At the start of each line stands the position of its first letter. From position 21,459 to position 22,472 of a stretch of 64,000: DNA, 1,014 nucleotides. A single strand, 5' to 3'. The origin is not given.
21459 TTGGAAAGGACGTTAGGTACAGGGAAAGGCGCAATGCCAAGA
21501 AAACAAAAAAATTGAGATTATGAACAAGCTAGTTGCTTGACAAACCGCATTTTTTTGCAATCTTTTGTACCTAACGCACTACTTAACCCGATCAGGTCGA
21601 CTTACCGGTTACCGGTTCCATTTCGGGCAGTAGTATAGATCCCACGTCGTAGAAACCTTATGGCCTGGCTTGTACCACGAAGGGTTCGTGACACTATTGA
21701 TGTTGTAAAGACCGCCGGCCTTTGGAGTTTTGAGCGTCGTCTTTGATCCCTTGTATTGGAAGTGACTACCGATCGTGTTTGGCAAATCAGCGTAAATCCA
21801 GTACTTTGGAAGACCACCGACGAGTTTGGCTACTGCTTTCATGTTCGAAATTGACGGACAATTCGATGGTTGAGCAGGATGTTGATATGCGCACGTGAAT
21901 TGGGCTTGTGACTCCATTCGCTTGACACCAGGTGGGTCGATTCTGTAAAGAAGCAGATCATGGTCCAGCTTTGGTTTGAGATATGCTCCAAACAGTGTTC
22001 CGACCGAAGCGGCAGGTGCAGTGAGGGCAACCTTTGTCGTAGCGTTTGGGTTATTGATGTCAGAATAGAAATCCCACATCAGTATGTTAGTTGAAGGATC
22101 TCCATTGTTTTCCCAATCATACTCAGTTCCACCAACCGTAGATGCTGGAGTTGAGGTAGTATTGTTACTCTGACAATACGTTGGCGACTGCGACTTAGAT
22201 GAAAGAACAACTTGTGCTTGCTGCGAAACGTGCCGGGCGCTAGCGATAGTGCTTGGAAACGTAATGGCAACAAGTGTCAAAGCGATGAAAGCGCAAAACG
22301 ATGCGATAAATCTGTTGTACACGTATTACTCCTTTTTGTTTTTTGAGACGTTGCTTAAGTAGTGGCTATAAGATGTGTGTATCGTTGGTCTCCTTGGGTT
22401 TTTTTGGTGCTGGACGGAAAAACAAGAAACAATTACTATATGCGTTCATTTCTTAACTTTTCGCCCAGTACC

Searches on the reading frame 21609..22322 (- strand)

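Call 114: search_protein_families(library=pfam, proteins=[window:21609-22322:-], max_evalue=0.1)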
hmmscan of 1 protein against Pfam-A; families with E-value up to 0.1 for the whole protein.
window:21609-22322:- (237 aa): 1 family
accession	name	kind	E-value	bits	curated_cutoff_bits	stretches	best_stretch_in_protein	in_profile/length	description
PF10488.14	PP1c_bdg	-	0.0012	19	26.1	1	24-104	32-106/230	Phosphatase-1 catalytic subunit binding region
